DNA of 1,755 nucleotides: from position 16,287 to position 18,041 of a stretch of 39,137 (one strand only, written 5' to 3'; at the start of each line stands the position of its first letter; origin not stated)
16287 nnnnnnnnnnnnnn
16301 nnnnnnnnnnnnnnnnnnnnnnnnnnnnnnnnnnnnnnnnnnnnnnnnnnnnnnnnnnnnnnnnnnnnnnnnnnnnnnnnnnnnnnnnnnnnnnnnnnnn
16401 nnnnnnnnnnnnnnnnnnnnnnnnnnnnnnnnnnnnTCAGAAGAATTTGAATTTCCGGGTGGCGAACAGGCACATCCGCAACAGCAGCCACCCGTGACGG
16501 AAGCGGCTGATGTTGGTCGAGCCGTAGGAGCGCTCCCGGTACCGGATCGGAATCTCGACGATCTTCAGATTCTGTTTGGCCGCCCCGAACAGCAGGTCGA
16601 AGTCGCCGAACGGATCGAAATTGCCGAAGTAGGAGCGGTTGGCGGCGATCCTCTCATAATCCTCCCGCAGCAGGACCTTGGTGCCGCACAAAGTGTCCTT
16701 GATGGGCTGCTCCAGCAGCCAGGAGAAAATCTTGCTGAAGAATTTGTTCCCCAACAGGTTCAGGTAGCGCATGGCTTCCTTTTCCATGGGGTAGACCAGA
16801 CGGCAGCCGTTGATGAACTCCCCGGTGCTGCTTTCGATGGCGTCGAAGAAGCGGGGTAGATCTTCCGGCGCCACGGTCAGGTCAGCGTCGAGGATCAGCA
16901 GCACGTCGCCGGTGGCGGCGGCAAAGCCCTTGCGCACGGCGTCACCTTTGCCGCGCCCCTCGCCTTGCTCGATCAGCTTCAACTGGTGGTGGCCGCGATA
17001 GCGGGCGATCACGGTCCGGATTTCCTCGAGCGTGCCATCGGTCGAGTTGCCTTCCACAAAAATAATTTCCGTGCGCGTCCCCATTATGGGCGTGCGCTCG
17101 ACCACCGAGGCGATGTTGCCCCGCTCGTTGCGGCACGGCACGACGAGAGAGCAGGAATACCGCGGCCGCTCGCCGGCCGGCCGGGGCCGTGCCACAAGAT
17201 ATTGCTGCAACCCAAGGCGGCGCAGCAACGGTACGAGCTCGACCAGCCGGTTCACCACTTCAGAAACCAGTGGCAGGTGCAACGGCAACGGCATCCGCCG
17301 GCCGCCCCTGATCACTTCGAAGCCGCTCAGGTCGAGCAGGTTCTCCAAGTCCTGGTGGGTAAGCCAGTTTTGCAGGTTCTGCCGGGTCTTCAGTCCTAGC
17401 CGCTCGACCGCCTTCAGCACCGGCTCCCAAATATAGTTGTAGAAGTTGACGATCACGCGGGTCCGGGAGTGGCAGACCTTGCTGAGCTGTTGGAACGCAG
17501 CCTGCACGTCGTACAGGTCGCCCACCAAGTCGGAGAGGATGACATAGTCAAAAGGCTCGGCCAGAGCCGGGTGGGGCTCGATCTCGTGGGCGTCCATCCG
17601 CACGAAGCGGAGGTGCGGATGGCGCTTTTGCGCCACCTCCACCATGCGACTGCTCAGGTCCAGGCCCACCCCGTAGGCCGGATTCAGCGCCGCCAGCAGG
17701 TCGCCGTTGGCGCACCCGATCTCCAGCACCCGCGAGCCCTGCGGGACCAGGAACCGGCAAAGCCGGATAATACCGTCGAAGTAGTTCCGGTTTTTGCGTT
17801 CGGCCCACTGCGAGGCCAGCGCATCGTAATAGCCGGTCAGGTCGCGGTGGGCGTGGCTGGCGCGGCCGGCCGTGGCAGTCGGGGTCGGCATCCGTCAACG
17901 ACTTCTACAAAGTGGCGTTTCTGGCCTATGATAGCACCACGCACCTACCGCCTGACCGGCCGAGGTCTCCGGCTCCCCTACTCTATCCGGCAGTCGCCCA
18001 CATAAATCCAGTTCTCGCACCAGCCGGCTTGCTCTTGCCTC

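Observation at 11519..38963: Glycoconjugate supercluster with eight GT-C-like membrane proteins, one lipid-phospho-sugar synthase, fused cytoplasmic enzymes, and no recognisable exporter, polymerase or initiating transferase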

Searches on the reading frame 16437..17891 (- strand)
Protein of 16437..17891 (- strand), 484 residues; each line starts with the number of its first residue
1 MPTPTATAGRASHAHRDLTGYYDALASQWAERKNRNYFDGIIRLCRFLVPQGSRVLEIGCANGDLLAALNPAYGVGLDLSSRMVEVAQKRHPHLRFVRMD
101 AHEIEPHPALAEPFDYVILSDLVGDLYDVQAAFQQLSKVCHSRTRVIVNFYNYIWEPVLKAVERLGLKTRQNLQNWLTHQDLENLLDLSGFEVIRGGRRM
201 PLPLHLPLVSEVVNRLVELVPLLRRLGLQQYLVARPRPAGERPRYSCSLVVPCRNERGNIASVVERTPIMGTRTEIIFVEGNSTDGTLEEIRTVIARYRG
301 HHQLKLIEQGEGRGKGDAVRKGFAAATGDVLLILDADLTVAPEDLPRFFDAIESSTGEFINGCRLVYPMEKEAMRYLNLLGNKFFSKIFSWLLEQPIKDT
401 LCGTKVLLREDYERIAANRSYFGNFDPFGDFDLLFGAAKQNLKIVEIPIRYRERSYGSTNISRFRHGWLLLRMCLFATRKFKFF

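Call 5: search_protein_families(library=pfam, proteins=[window:16437-17891:-], max_evalue=0.01)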
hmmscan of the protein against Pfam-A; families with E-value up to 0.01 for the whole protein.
window:16437-17891:- (484 aa): 9 families
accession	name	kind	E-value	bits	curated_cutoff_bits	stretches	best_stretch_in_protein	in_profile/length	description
PF00535.33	Glycos_transf_2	-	1.2e-23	84.3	23.3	1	248-402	1-154/168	Glycosyl transferase family 2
PF13489.12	Methyltransf_23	-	8.5e-13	48.8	27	1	34-194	6-162/164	Methyltransferase domain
PF13847.12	Methyltransf_31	-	1.4e-11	44.7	27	1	52-152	4-113/145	Methyltransferase domain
PF13649.12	Methyltransf_25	-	5.2e-11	43.5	27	1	55-140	1-93/97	Methyltransferase domain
PF08242.18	Methyltransf_12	-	3.7e-10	40.8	30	1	56-142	1-94/98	Methyltransferase domain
PF08241.18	Methyltransf_11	-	3.3e-09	37.7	21.2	1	56-145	1-92/95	Methyltransferase domain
PF07021.18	MetW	-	1.9e-08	34.6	21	1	47-154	9-113/193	Methionine biosynthesis protein MetW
PF13641.12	Glyco_tranf_2_3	-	2.2e-08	34.9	27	1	244-366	2-125/230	Glycosyltransferase like family 2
PF10111.15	Glyco_tranf_2_2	-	3e-08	33.9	27.3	1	248-384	1-141/276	Glycosyltransferase like family 2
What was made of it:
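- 16437..17891 (-): MT-GT2 fusion, 484 aa: a class I SAM methyltransferase plus a DPMS/ArnC-like GT2 domain. No TM helix; hydrophobic/basic C-terminal tail. It is the invariant candidate polyprenyl-P-sugar synthase, or possibly an initiator. Pfam, call 5.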

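Call 8: search_protein_families(library=ncbifam, proteins=[window:16437-17891:-], max_evalue=0.01)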
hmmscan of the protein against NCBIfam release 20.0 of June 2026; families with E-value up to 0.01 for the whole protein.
window:16437-17891:- (484 aa): 32 families (the best 25 are shown)
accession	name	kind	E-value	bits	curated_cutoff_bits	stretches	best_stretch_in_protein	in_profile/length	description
TIGR04182.1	glyco_TIGR04182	equivalog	1.5e-28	100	325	1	249-471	4-211/293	S-layer glycoprotein N-glycosyltransferase AglJ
NF041391.1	DPhHxTase_Halo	equivalog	2.9e-15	55.8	375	1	255-467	5-198/213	dolichyl-phosphate hexose transferase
NF010496.0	PRK13915.1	equivalog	1.2e-11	44.3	262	1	245-339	31-128/307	glucosyl-3-phosphoglycerate synthase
TIGR04283.1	glyco_like_mftF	equivalog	2.6e-10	40.3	182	1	248-347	2-91/221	TIGR04283 family arsenosugar biosynthesis glycosyltransferase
TIGR03937.1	PgaC_IcaA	equivalog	3.6e-10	39.4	422.3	1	246-342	46-140/407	poly-beta-1,6-N-acetyl-D-glucosamine synthase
NF007986.1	PRK10714.1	equivalog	1.1e-09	37.7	529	1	247-354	8-117/316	undecaprenyl-phosphate 4-deoxy-4-formamido-L-arabinose transferase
TIGR02081.1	metW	equivalog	8.6e-09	35.2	189.5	1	48-157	10-116/194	methionine biosynthesis protein MetW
TIGR03965.1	mycofact_glyco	equivalog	9.4e-09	34.6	280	1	222-347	53-174/467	mycofactocin biosynthesis glycosyltransferase MftF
NF047588.1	GlcsyltransPgfSStrep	equivalog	2.6e-08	33.4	500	1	270-421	31-173/308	glycosyltransferase PgfS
NF043040.1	corrin_prot_MT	hypoth_equivalog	4.4e-08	32.8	180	1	48-137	38-136/216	corrinoid protein-associated methyltransferase CpaM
NF045667.1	MTase_DVU1556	equivalog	2.4e-07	30.4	155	1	41-193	14-162/213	DVU_1556 family methyltransferase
NF041875.1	EPS_EpsD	equivalog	4.3e-07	29.6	370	1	248-351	2-103/325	exopolysaccharide biosynthesis glycosyltransferase EpsD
NF045825.1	FAmtase_mtf2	equivalog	1.8e-06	27.4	400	1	51-118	58-128/248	fatty-acid O-methyltransferase Mtf2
NF053846.1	glyco_with_XrtP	equivalog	2.9e-06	26.2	520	1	229-325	25-121/440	XrtP-associated glycosyltransferase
TIGR02021.1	BchM-ChlM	equivalog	5.9e-06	25.9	158.9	1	50-197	53-204/218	magnesium protoporphyrin IX methyltransferase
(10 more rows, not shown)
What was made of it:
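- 16437..17891 (-): NCBIfam best hits are AglJ (1.5e-28) and Dol-P-hexose transferase, both below the equivalog cut-offs (call 8).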

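Call 30: search_solved_structures(query=window:16437-17891:-, max_evalue=0.001)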
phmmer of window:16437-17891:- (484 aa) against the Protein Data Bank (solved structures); distinct sequences matched with E-value up to 0.001: 20.
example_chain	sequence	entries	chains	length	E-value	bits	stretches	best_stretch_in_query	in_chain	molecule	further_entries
5mlz_A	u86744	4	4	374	1.2e-13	53.8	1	247-460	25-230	Dolichol monophosphate mannose synthase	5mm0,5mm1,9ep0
9hwj_A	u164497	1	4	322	3.3e-09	39.1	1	245-352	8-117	Undecaprenyl-phosphate 4-deoxy-4-formamido-L-arabinose transferase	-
3ccf_A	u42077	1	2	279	6.6e-09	38.1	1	44-194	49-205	Cyclopropane-fatty-acyl-phospholipid synthase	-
9bhc_C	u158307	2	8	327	1.1e-08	37.4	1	244-354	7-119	Undecaprenyl-phosphate 4-deoxy-4-formamido-L-arabinose transferase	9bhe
8vxh_A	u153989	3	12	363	1.3e-08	37.1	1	243-354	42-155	Undecaprenyl-phosphate 4-deoxy-4-formamido-L-arabinose transferase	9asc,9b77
7pdo_A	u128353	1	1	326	2.3e-08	36.3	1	246-348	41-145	Glucosyl-3-phosphoglycerate synthase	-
7p5l_A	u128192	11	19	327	2.3e-08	36.3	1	246-348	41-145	Glucosyl-3-phosphoglycerate synthase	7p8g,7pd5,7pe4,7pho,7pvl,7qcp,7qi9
4y6n_A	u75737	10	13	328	3.3e-07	32.5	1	246-343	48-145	Glucosyl-3-phosphoglycerate synthase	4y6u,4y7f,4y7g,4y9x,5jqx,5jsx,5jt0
4ddz_A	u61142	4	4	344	3.5e-07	32.4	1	246-343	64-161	GLUCOSYL-3-PHOSPHOGLYCERATE SYNTHASE (GpgS) | Glucosyl-3-phosphoglycerate synthase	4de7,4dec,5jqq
3e25_A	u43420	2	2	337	3.6e-07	32.4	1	246-343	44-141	Putative uncharacterized protein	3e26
3ckj_A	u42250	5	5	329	1.5e-06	30.3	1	246-339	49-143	Putative uncharacterized protein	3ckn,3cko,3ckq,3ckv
6yv7_B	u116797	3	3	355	1.2e-05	27.4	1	242-339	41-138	Glycosyl transferase, family 2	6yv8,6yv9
6yv7_A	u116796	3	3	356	1.2e-05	27.4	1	242-339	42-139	Glycosyl transferase, family 2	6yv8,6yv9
5eke_A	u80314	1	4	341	2.7e-05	26.2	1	246-350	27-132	Uncharacterized glycosyltransferase sll0501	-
5ekp_C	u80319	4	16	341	2.7e-05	26.2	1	246-350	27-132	Uncharacterized glycosyltransferase sll0501 | Glycosyltransferase sll0501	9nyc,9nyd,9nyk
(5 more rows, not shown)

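Call 53: find_homologous_proteins(query=window:16437-17891:-)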
Query window:16437-17891:- (484 aa): 8000 proteins with E <= 0.001 among 8000 candidates; the best 120 are listed.
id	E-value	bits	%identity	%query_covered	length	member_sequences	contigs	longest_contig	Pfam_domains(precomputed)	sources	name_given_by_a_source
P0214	0.0e+0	1114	100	100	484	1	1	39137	PF07021.19,PF13847.13,PF13489.13,PF10111.15,PF13641.13,PF13649.13,PF00535.33,PF08241.19,PF08242.19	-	-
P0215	5.9e-276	934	83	100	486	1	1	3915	PF07021.19,PF13847.13,PF13489.13,PF10111.15,PF13641.13,PF13649.13,PF00535.33,PF08241.19,PF08242.19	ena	-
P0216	2.3e-266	902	77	100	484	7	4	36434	PF07021.19,PF13847.13,PF13489.13,PF10111.15,PF13649.13,PF00535.33,PF08241.19,PF08242.19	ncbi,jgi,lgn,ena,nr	ncbi:MAG TPA: glycosyltransferase [Bryobacterales bacterium]|jgi:SAM-dependent methyltransferase|nr:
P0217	3.5e-266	901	80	100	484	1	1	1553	PF07021.19,PF13847.13,PF13489.13,PF10111.15,PF13641.13,PF13649.13,PF00535.33,PF08241.19,PF08242.19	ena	-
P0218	6.3e-266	901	79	100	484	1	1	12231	PF07021.19,PF13847.13,PF13489.13,PF10111.15,PF13641.13,PF13649.13,PF00535.33,PF08241.19,PF08242.19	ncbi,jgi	jgi:SAM-dependent methyltransferase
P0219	1.1e-265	900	79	100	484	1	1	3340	PF07021.19,PF13847.13,PF13489.13,PF10111.15,PF13641.13,PF13649.13,PF00535.33,PF08241.19,PF08242.19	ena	-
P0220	1.7e-265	899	78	100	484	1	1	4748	PF07021.19,PF13847.13,PF13489.13,PF10111.15,PF13641.13,PF13649.13,PF00535.33,PF08241.19,PF08242.19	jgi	jgi:SAM-dependent methyltransferase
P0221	3.7e-264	895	77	100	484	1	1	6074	PF07021.19,PF13847.13,PF13489.13,PF13641.13,PF13649.13,PF00535.33,PF08241.19,PF08242.19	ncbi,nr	ncbi:MAG: glycosyltransferase [Acidobacteria bacterium]|nr:glycosyltransferase [Acidobacteriota bact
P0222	7.6e-262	887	79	100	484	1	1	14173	PF07021.19,PF13847.13,PF13489.13,PF10111.15,PF13649.13,PF00535.33,PF08241.19,PF08242.19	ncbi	-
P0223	1.3e-261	886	78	100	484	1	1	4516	PF07021.19,PF13847.13,PF13489.13,PF10111.15,PF13641.13,PF13649.13,PF00535.33,PF08241.19,PF08242.19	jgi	jgi:SAM-dependent methyltransferase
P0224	5.0e-261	884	78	100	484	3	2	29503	PF07021.19,PF13847.13,PF13489.13,PF10111.15,PF13641.13,PF13649.13,PF00535.33,PF08241.19,PF08242.19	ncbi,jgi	jgi:SAM-dependent methyltransferase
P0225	1.7e-260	883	77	100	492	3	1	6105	PF07021.19,PF13847.13,PF13489.13,PF10111.15,PF13649.13,PF00535.33,PF08241.19,PF08242.19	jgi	jgi:SAM-dependent methyltransferase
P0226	2.6e-259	879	77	100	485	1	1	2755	PF07021.19,PF13489.13,PF10111.15,PF13649.13,PF00535.33,PF08241.19,PF08242.19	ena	-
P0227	3.8e-259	878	76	100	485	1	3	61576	PF07021.19,PF13847.13,PF13489.13,PF10111.15,PF13641.13,PF13649.13,PF00535.33,PF08241.19,PF08242.19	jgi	jgi:SAM-dependent methyltransferase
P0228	7.6e-259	877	77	100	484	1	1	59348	PF13847.13,PF13489.13,PF10111.15,PF13641.13,PF13649.13,PF00535.33,PF08241.19,PF08242.19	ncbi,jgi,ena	-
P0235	1.1e-240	817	76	93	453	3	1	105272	PF07021.19,PF13847.13,PF13489.13,PF10111.15,PF13641.13,PF13649.13,PF00535.33,PF08241.19,PF08242.19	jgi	jgi:hypothetical protein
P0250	4.2e-187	641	61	96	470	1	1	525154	PF07021.19,PF13847.13,PF13489.13,PF10111.15,PF13506.14,PF13641.13,PF13649.13,PF00535.33,PF01209.25,PF08241.19,PF08242.19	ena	-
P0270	3.2e-185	634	61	96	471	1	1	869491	PF07021.19,PF13847.13,PF13489.13,PF10111.15,PF13506.14,PF13641.13,PF13649.13,PF00535.33,PF08241.19,PF08242.19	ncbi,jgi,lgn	-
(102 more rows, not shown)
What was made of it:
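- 16437..17891 (-): 73-83% identical across Bryobacterales and 60-64% identical in other phyla (call 53).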

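Call 54: find_encoding_contigs(protein=P0270, flank=8000, max_places=2)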
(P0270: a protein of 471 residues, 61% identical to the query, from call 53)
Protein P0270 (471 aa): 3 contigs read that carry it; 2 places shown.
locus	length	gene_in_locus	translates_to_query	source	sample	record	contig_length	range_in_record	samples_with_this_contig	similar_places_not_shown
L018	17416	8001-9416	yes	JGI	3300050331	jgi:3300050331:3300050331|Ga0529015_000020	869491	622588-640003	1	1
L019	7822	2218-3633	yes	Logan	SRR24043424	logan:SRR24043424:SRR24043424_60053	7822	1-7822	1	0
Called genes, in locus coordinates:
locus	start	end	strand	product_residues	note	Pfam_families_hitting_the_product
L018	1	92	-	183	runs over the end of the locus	PF04351:PilP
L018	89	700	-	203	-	PF04350:PilO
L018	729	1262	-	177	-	PF05137:PilN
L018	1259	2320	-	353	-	PF11104:PilM_2, PF05134:T2SSL (faint), PF14450:FtsA (weak)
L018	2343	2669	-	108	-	-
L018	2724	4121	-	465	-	PF00072:Response_reg, PF00158:Sigma54_activat, PF14532:Sigma54_activ_2, PF25601:AAA_lid_14, PF02954:HTH_8, PF18024:HTH_50 (weak)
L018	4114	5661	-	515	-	PF00672:HAMP, PF00512:HisKA, PF02518:HATPase_c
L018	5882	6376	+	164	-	-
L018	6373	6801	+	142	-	PF07963:N_methyl (weak), PF16732:ComP_DUS (weak)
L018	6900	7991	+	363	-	PF02350:Epimerase_2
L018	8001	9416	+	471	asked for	PF13489:Methyltransf_23, PF13847:Methyltransf_31, PF08241:Methyltransf_11, PF08242:Methyltransf_12, PF13649:Methyltransf_25, PF00535:Glycos_transf_2, PF10111:Glyco_tranf_2_2, PF13641:Glyco_tranf_2_3, +2 more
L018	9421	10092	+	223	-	PF05401:NodS (weak), PF13489:Methyltransf_23, PF07021:MetW, PF13847:Methyltransf_31, PF08241:Methyltransf_11, PF08242:Methyltransf_12, PF13649:Methyltransf_25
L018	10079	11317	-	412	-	-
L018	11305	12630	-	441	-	PF13439:Glyco_transf_4 (faint), PF13579:Glyco_trans_4_4 (weak), PF13692:Glyco_trans_1_4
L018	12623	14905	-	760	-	PF16889:Hepar_II_III_N, PF07940:Hepar_II_III_C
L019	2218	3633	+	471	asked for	PF13489:Methyltransf_23, PF13847:Methyltransf_31, PF08241:Methyltransf_11, PF08242:Methyltransf_12, PF13649:Methyltransf_25, PF00535:Glycos_transf_2, PF10111:Glyco_tranf_2_2, PF13641:Glyco_tranf_2_3, +2 more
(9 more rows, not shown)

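Call 55: find_encoding_contigs(protein=P0250, flank=8000, max_places=1)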
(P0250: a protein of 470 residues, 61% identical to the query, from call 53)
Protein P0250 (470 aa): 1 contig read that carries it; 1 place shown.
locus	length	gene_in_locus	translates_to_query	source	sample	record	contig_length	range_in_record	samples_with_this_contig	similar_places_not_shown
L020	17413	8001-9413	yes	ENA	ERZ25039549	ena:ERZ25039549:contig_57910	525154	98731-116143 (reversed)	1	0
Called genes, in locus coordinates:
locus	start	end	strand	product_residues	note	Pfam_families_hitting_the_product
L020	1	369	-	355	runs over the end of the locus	PF00483:NTP_transferase, PF12804:NTP_transf_3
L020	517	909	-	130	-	PF03720:UDPG_MGDP_dh_C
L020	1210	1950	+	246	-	-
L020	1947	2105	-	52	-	-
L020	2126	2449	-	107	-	-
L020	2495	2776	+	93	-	-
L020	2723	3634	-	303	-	PF14052:Caps_assemb_Wzi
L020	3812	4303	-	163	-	PF02357:NusG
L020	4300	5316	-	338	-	PF01370:Epimerase, PF01073:3Beta_HSD (faint), PF16363:GDP_Man_Dehyd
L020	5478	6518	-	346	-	PF01370:Epimerase, PF04321:RmlD_sub_bind (weak), PF16363:GDP_Man_Dehyd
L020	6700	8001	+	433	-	PF01546:Peptidase_M20, PF07687:M20_dimer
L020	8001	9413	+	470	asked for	PF01209:Ubie_methyltran, PF07021:MetW, PF13489:Methyltransf_23, PF13649:Methyltransf_25, PF13847:Methyltransf_31, PF08241:Methyltransf_11, PF08242:Methyltransf_12, PF00535:Glycos_transf_2, +3 more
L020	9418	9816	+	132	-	PF13489:Methyltransf_23, PF07021:MetW (weak), PF13847:Methyltransf_31, PF08241:Methyltransf_11, PF08242:Methyltransf_12, PF13649:Methyltransf_25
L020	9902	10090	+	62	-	-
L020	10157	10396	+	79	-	-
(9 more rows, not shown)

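Call 60: find_encoding_contigs(protein=P0235, flank=10000, max_places=1)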
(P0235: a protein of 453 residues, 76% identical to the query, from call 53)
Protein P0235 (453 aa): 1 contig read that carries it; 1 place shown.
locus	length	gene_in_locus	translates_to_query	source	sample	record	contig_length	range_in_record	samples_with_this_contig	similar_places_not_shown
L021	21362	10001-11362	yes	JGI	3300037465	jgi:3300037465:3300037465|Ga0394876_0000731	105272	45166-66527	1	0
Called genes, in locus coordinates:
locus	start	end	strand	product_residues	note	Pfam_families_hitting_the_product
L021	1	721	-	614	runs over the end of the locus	-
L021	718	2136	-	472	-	-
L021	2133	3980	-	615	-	PF13231:PMT_2 (weak)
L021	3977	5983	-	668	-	PF13231:PMT_2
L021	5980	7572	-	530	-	-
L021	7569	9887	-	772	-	PF00535:Glycos_transf_2, PF10111:Glyco_tranf_2_2, PF13641:Glyco_tranf_2_3, PF13632:Glyco_trans_2_3 (weak), PF00534:Glycos_transf_1, PF13692:Glyco_trans_1_4, PF13524:Glyco_trans_1_2 (weak)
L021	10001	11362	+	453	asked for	PF07021:MetW (weak), PF13489:Methyltransf_23, PF08241:Methyltransf_11 (weak), PF08242:Methyltransf_12, PF13649:Methyltransf_25, PF13847:Methyltransf_31, PF13641:Glyco_tranf_2_3 (weak), PF00535:Glycos_transf_2, +1 more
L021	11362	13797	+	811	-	PF02366:PMT (weak), PF13231:PMT_2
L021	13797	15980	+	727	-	PF00535:Glycos_transf_2, PF10111:Glyco_tranf_2_2, PF13641:Glyco_tranf_2_3, PF13439:Glyco_transf_4, PF13579:Glyco_trans_4_4 (weak), PF20706:GT4-conflict, PF00534:Glycos_transf_1, PF13692:Glyco_trans_1_4, +1 more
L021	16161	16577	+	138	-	-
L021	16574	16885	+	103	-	-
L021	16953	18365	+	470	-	PF00884:Sulfatase, PF01663:Phosphodiest, PF16347:SGSH_C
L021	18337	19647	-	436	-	PF00365:PFK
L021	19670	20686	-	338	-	PF04015:DUF362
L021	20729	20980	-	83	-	-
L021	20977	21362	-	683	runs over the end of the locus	-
